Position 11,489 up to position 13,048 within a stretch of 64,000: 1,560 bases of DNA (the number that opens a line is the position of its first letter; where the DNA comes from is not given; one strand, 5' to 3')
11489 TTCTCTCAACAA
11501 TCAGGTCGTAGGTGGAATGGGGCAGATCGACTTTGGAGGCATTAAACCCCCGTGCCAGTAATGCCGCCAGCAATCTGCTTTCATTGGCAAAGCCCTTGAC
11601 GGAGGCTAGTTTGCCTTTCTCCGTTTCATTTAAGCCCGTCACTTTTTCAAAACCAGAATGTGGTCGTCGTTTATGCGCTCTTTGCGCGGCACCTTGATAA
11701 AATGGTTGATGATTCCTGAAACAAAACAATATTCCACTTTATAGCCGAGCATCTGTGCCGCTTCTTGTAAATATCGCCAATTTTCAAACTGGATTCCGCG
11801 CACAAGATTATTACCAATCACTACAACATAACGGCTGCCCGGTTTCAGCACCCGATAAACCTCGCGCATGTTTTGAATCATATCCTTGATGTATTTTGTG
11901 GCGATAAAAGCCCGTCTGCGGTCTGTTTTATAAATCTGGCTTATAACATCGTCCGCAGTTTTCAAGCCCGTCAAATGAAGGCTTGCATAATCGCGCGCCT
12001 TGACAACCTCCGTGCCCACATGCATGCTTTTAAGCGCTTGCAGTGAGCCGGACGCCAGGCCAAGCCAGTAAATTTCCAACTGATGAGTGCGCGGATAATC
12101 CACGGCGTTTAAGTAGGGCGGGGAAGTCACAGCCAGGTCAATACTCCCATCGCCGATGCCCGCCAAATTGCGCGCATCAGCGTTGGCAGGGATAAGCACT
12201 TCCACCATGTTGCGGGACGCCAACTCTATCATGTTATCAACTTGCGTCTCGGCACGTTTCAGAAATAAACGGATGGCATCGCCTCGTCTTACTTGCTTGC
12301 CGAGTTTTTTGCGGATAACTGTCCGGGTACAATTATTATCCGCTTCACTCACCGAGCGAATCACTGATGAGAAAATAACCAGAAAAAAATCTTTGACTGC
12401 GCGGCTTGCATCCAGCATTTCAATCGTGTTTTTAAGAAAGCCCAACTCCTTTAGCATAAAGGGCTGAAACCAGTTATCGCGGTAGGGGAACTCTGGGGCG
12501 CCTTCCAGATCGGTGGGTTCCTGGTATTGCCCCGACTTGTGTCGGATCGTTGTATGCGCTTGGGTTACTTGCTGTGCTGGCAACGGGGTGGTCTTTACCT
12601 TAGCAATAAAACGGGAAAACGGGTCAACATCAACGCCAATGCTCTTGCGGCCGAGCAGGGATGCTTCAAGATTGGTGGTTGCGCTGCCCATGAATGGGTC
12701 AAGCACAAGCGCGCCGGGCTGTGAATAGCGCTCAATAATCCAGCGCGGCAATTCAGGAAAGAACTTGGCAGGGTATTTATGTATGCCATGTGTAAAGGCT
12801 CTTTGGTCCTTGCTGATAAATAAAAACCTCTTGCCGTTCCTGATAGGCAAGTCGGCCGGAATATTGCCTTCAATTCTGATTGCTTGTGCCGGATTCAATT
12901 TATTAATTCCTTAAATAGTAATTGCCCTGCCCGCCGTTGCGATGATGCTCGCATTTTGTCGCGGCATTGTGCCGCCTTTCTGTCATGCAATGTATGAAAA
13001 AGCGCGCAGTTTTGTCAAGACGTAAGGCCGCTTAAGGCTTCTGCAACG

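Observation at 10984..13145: AT-rich type II R-M-like cassette inserted at the conserved nadK-recN junction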

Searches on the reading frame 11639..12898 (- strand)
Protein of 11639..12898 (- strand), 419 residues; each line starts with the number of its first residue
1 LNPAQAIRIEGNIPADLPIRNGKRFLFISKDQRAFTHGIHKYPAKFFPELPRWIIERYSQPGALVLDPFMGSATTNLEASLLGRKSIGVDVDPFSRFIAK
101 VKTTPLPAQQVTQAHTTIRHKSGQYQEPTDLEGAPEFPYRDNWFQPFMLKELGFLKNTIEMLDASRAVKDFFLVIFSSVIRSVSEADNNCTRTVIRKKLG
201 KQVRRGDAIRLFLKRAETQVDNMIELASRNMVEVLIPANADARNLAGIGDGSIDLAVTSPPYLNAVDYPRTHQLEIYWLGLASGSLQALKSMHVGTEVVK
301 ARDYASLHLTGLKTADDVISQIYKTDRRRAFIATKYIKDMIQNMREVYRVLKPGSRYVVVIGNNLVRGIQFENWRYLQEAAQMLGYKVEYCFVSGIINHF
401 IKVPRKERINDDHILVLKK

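Call 3: search_protein_families(library=pfam, proteins=[window:11639-12898:-], max_evalue=1)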
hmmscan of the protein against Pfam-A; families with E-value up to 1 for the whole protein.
window:11639-12898:- (419 aa): 4 families
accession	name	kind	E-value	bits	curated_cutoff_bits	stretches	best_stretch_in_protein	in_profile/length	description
PF01555.25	N6_N4_Mtase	-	7.8e-20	72.2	26.7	2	38-93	159-213/221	DNA methylase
PF01170.24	UPF0020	-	0.00054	20.1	22.3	1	60-89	27-56/197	RMKL-like, methyltransferase domain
PF08241.18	Methyltransf_11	-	0.0022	19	21.2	1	334-358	70-94/95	Methyltransferase domain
PF01209.24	Ubie_methyltran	-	0.16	11.7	20.1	1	337-360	129-152/233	ubiE/COQ5 methyltransferase family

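Call 4: search_protein_families(library=ncbifam, proteins=[window:11639-12898:-], max_evalue=1)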
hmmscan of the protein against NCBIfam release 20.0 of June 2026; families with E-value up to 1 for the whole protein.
window:11639-12898:- (419 aa): 9 families
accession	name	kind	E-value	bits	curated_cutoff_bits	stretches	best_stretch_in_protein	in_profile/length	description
NF010253.0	PRK13699.1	subfamily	2e-08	34.2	244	1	52-91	154-193/226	DNA methyltransferase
TIGR01177.1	TIGR01177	hypoth_equivalog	1.3e-07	31.3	316.55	1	42-92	162-213/330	TIGR01177 family methyltransferase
NF008572.0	PRK11524.1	equivalog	3.5e-06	26.3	292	1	47-92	200-245/294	adenine-specific DNA-methyltransferase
NF050803.1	DnaMtaseCcrMCaul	equivalog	1.7e-05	23.9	830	1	52-104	196-248/350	adenine-specific DNA-methyltransferase CcrM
NF001790.0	PRK00517.3-3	equivalog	0.011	15.2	269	1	55-100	116-162/262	50S ribosomal protein L11 methyltransferase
NF011528.0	PRK14968.1-2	equivalog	0.056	12.9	171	0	245-322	100-170/205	putative methyltransferase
NF052510.1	methyltran_MpqE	exception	0.096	12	335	1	326-359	118-151/234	methyl-plastoquinone biosynthesis methyltransferase MpqE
NF041537.1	ArsM_AhpD_UU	exception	0.13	11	510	1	337-360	158-181/345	arsenite methyltransferase/AhpD domain selenoprotein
NF042963.1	DUF1156_antiphage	equivalog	0.21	9.6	1000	0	252-279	573-600/960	anti-phage-associated DUF1156 domain-containing protein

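Call 7: search_solved_structures(query=window:11639-12898:-, max_evalue=0.1, show_alignments=2)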
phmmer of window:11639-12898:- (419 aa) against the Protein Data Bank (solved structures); distinct sequences matched with E-value up to 0.1: 13.
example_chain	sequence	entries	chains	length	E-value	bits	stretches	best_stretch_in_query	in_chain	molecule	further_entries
2zie_A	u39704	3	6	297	1.3e-10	43.7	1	40-101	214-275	Putative modification methylase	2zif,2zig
8s9m_A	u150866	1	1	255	3.8e-05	25.7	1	40-93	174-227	DNA cytosine-N4 methyltransferase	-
8s9n_A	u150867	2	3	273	4.6e-05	25.4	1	40-93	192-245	DNA cytosine-N4 methyltransferase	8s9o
1boo_A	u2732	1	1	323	7.2e-05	24.8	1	37-93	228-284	PROTEIN (N-4 CYTOSINE-SPECIFIC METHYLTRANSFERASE PVU II)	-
8urk_A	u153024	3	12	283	9.3e-05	24.4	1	52-104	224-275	Methyltransferase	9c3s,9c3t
9c3u_A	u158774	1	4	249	0.00013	23.9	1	52-94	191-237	Methyltransferase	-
5hfj_A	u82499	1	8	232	0.00062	21.7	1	41-92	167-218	Adenine specific DNA methyltransferase (DpnA)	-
5hek_A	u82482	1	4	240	0.00062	21.7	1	41-92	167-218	Adenine specific DNA methyltransferase (DpnA)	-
1g60_A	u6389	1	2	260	0.00077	21.4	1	50-92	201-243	Adenine-specific Methyltransferase MboIIA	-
6pbd_A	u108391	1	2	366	0.001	21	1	51-93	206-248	Modification methylase CcrMI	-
5e71_A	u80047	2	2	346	0.016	17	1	36-93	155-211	N2, N2-dimethylguanosine tRNA methyltransferase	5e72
1ufk_A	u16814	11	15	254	0.031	16.1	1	54-94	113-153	TT0836 protein | Ribosomal protein L11 methyltransferase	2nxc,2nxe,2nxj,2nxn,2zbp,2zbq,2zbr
3cjt_A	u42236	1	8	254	0.037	15.9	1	55-94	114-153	Ribosomal protein L11 methyltransferase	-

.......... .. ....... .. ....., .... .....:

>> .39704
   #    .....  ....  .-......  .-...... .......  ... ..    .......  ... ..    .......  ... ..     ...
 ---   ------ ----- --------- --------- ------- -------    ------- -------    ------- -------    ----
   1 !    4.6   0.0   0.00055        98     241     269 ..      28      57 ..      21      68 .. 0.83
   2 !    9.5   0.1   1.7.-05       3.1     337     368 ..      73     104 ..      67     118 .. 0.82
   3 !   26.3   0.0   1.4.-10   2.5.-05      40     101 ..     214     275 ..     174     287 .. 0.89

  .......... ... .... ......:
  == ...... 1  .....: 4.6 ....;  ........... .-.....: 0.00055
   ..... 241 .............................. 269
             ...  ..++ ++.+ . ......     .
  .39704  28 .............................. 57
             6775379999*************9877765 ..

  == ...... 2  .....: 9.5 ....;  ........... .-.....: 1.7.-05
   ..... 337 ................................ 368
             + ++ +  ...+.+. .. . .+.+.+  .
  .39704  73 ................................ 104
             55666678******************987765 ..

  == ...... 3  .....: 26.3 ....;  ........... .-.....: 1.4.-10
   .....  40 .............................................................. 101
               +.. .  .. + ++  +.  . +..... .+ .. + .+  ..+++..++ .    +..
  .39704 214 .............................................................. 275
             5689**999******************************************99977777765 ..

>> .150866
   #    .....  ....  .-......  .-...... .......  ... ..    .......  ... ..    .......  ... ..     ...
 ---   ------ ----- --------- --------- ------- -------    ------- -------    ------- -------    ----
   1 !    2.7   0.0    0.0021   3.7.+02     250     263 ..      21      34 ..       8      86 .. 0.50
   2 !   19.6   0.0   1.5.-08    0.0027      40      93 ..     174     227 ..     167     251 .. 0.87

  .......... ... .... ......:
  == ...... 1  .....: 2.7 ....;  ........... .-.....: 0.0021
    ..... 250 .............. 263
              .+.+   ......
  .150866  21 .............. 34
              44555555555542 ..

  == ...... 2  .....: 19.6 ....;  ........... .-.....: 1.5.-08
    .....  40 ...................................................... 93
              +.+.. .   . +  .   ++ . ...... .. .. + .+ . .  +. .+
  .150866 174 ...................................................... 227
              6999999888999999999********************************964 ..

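Call 8: search_protein_families(library=padloc, proteins=[window:11639-12898:-], max_evalue=1)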
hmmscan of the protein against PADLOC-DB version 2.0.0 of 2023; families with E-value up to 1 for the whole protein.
window:11639-12898:- (419 aa): 70 families (the best 25 are shown)
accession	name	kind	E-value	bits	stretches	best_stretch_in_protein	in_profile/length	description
PDLC03362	MTase_II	-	1.2e-71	239.9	1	17-419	24-436/438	Type II methyltransferase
PDLC03322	MTase_II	-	3.4e-51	172.5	1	25-399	25-413/446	Type II methyltransferase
PDLC03239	MTase_II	-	1.3e-40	137.4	2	28-281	57-316/442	Type II methyltransferase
PDLC03380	MTase_II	-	2.9e-31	107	2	31-283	26-293/393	Type II methyltransferase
PDLC03364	MTase_II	-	2.9e-28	96.9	1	36-284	32-271/380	Type II methyltransferase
PDLC03325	MTase_II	-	3.7e-27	93.1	2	29-124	58-154/426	Type II methyltransferase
PDLC03353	MTase_II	-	8.4e-27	92.3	2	39-93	187-240/260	Type II methyltransferase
PDLC03224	MTase_II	-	8.8e-25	85.5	1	40-391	71-449/481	Type II methyltransferase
PDLC03369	MTase_II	-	4.5e-24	83.1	2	166-418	262-529/532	Type II methyltransferase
PDLC03306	MTase_II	-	8.1e-24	82.3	1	14-388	7-391/422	Type II methyltransferase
PDLC03377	MTase_II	-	5.4e-23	79.3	1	33-284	92-349/504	Type II methyltransferase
PDLC03350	MTase_II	-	5e-21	73.4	2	42-99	234-291/312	Type II methyltransferase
PDLC03249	MTase_II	-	1e-17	62.2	2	30-122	98-199/541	Type II methyltransferase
PDLC03389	MTase_II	-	1.5e-17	61.5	1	37-389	57-419/445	Type II methyltransferase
PDLC03387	MTase_II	-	1.7e-16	58.2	2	38-93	212-265/289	Type II methyltransferase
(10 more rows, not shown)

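Call 15: find_homologous_proteins(query=window:11639-12898:-, max_evalue=1e-10)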
Query window:11639-12898:- (419 aa): 1788 proteins with E <= 1e-10 among 5913 candidates; the best 120 are listed.
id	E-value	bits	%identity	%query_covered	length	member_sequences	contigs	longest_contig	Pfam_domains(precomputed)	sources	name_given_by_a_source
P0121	4.0e-280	946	100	100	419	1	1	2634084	PF01555.25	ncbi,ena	-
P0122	6.6e-215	731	76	100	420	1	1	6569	PF01170.25,PF01555.25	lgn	-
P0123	4.1e-206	702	74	99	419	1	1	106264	PF01170.25,PF01555.25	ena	-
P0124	6.0e-192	656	70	98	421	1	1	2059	PF01170.25,PF01555.25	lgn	-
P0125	1.6e-185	635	67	100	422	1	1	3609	PF01170.25,PF01555.25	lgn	-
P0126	1.8e-185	634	67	99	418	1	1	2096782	PF01170.25,PF01555.25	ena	-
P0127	2.4e-185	634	68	99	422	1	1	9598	PF01170.25,PF01555.25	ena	-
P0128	2.4e-185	634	68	99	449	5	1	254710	PF01170.25,PF01555.25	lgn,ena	-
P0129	1.6e-184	631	66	100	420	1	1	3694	PF01170.25,PF01555.25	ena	-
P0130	1.9e-184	631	67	99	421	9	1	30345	PF01170.25,PF01555.25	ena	-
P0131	1.9e-184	631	65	100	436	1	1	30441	PF01170.25,PF01555.25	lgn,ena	-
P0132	6.4e-184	629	65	99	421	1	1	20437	PF01170.25,PF01555.25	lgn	-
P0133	6.6e-184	629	66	99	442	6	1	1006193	PF01170.25,PF01555.25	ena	-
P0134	7.2e-184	629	66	99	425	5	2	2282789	PF01170.25,PF01555.25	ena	-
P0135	9.7e-184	629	68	99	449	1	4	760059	PF01170.25,PF01555.25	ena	-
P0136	1.2e-183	628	66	100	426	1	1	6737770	PF01170.25,PF01555.25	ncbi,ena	-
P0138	3.1e-183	627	66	99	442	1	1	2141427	PF01170.25,PF01555.25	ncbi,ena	-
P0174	1.4e-176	605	63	98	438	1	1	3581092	PF01170.25,PF01555.25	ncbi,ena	-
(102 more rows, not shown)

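Call 21: find_encoding_contigs(protein=P0121, flank=8000, max_places=2)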
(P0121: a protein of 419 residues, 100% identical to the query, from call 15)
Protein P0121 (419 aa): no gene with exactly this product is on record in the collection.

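Call 61: find_encoding_contigs(protein=P0136, flank=3000, max_places=1)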
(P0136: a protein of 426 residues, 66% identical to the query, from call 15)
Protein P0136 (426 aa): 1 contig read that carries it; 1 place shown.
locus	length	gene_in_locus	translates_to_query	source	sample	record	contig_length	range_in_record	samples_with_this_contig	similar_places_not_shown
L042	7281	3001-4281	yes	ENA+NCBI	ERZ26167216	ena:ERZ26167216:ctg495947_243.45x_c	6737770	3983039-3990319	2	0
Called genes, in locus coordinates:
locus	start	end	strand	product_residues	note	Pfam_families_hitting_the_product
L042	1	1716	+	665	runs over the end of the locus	-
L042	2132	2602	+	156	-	-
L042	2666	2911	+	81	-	-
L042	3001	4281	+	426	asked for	PF01555:N6_N4_Mtase, PF01170:UPF0020 (faint)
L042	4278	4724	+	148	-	PF11645:PDDEXK_5 (weak)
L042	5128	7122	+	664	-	-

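Call 62: find_encoding_contigs(protein=P0138, flank=3000, max_places=1)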
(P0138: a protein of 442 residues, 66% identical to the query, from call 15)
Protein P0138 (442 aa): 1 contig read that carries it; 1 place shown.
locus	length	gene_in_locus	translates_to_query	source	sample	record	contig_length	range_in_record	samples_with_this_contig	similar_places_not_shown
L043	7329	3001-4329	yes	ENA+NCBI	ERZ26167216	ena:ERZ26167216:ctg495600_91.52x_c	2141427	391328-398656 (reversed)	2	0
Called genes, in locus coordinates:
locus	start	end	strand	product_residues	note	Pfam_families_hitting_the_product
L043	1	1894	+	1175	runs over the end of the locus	PF02574:S-methyl_trans, PF00809:Pterin_bind, PF02607:B12-binding_2, PF02310:B12-binding, PF02965:Met_synt_B12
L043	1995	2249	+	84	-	-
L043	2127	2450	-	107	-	-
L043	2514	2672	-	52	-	-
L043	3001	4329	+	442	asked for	PF01555:N6_N4_Mtase, PF01170:UPF0020 (faint)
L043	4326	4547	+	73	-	-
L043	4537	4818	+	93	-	-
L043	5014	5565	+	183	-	-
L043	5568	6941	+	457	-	PF03446:NAD_binding_2 (weak), PF03721:UDPG_MGDP_dh_N, PF00984:UDPG_MGDP_dh, PF03720:UDPG_MGDP_dh_C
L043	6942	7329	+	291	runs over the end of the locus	PF00483:NTP_transferase, PF12804:NTP_transf_3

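Call 63: find_encoding_contigs(protein=P0174, flank=3000, max_places=1)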
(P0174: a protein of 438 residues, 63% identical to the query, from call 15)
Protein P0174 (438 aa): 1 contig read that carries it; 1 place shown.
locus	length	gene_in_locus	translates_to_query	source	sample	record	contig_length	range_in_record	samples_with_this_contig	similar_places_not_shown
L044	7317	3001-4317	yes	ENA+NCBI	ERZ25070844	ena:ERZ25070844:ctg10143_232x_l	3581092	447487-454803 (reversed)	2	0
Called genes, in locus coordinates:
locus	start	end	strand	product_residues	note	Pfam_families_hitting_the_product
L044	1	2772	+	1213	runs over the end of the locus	PF08471:Ribonuc_red_2_N, PF02867:Ribonuc_red_lgC, PF12637:TSCPD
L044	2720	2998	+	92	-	-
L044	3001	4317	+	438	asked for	PF01555:N6_N4_Mtase, PF01170:UPF0020 (faint)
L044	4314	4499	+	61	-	-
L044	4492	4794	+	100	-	-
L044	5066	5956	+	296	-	PF13173:AAA_14 (weak)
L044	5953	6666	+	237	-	-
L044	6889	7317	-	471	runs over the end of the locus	PF02696:SelO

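Call 85: search_dna_similar(query=window:11639-12898:-, collection=plasmids, mode=protein, max_evalue=1e-10, max_rows=40)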
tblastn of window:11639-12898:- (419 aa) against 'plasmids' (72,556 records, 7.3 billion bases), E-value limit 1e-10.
Records with a match: 46; places in all: 52; records where one place covers at least 80% of the query: 39.
Best place of each record, by identity: <60% 46.
By first word of the organism name: Deinococcus 13; Rhizobium 5; Sinorhizobium 2; Bradyrhizobium 2; Clostridium 2; Cryobacterium 1; Moraxella 1; Priestia 1; Pseudanabaena 1; Geobacillus 1; and 17 more.
By predicted mobility (MOB-suite, as given by PLSDB): non-mobilizable 31; conjugative 12; mobilizable 3.
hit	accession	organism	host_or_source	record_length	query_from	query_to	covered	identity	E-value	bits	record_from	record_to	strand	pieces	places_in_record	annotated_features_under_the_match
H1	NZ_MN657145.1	Cryobacterium sp.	-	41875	26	419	94%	32.3%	5e-54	200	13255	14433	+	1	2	modification methylase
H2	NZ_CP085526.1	Sinorhizobium meliloti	Medicago,cell culture,lupulina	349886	36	419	92%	30.6%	1e-33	141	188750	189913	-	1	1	DNA methyltransferase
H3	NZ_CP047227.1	Moraxella osloensis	whole organism,activated sludge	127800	16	419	96%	28.5%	8e-34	141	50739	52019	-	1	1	hypothetical protein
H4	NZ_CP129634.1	Priestia aryabhattai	bacterial culture,soil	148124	21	419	95%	27.9%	2e-34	143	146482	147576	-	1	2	DNA methyltransferase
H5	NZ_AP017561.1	Pseudanabaena sp. ABRG5-3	-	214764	36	418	91%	29.0%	3e-36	148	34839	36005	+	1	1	DNA methyltransferase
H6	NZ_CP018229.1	Rhizobium leguminosarum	Vavilovia formosa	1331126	36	419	92%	28.6%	4e-38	154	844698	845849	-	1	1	record has no annotation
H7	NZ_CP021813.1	Sinorhizobium meliloti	Medicago truncatula,Single Cell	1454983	36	419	92%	28.5%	1e-38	155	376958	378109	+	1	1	none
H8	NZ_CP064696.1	Bradyrhizobium sp. 184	Acmispon strigosus,cell culture,root ...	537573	35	407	89%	29.3%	2e-35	145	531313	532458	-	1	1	hypothetical protein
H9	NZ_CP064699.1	Bradyrhizobium sp. 183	Acmispon strigosus,cell culture,root ...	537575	35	407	89%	29.3%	2e-35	145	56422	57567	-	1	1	hypothetical protein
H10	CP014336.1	Geobacillus thermoleovorans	Single cell,soil near hot water effluent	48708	27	406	91%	28.6%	8e-34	141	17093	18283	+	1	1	hypothetical protein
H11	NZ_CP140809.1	Rhizobium beringeri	Trifolium pratense,whole organism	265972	48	419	89%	28.1%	7e-30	129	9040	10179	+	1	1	hypothetical protein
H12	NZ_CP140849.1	Rhizobium johnstonii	Trifolium pratense,whole organism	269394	48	419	89%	28.1%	7e-30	129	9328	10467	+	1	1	hypothetical protein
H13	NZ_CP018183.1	Liquorilactobacillus nagelii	cell culture,water kefir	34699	27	387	86%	28.5%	9e-30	129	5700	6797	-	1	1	DNA methyltransferase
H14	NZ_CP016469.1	Latilactobacillus curvatus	cell culture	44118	27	387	86%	28.5%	1e-29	129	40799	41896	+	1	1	DNA methyltransferase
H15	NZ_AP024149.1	Methylobacterium indicum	-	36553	33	389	85%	28.7%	2e-25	116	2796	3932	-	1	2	DNA methyltransferase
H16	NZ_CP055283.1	Acinetobacter sp. NEB 394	pure culture,soil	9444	30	387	85%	27.4%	1e-22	108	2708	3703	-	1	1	DNA methyltransferase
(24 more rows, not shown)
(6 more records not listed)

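Call 87: get_annotated_region(hit=H1, flank=3000)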
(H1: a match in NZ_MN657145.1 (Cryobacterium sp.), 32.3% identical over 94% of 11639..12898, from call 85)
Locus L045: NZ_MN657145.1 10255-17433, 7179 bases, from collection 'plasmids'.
description: Cryobacterium sp. strain ANT_H28B plasmid pA28BH1, complete sequence
organism: Cryobacterium sp. (NCBI taxid 1926290)
taxonomy: Bacteria; Actinomycetota; Actinomycetes; Micrococcales; Microbacteriaceae; Cryobacterium; Cryobacterium sp.
host: -; source: -; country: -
typing (MOB-suite, as given by PLSDB): non-mobilizable
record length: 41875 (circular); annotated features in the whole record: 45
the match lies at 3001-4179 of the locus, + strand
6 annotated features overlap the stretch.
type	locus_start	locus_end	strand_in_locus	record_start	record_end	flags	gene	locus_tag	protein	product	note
CDS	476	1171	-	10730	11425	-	-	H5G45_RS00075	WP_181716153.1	DUF4839 domain-containing protein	-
CDS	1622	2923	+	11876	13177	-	-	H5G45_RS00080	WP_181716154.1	SAM-dependent methyltransferase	-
CDS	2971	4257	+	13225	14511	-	-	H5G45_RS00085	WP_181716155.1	modification methylase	-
CDS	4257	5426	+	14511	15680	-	-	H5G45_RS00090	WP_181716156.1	hypothetical protein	-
CDS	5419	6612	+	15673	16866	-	-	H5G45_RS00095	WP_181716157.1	AAA family ATPase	-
CDS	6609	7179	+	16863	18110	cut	-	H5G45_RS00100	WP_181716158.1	hypothetical protein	-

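Call 88: get_annotated_region(hit=H16, flank=3000)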
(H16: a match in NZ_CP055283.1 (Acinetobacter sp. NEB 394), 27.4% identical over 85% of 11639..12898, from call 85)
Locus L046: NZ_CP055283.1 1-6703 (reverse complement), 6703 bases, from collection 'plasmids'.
description: Acinetobacter sp. NEB 394 plasmid pBspH1, complete sequence
organism: Acinetobacter sp. NEB 394 (NCBI taxid 2743575)
taxonomy: Bacteria; Pseudomonadota; Gammaproteobacteria; Moraxellales; Moraxellaceae; Acinetobacter; Acinetobacter sp. NEB 394
host: -; source: pure culture,soil; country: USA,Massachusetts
typing (MOB-suite, as given by PLSDB): non-mobilizable
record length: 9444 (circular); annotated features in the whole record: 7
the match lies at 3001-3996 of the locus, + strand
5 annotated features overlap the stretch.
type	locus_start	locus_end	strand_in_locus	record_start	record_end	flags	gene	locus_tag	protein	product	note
CDS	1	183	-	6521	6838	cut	-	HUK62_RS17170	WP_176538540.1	hypothetical protein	-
CDS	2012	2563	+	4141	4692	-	-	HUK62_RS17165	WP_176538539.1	plasmid replication DNA-binding protein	-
CDS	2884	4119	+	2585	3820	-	-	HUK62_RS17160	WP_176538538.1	DNA methyltransferase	GO:0006306 - DNA methylation [Evidence IEA]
CDS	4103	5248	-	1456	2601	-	-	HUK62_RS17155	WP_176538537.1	hypothetical protein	-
CDS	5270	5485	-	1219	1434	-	-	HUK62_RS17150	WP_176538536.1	helix-turn-helix transcriptional regulator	-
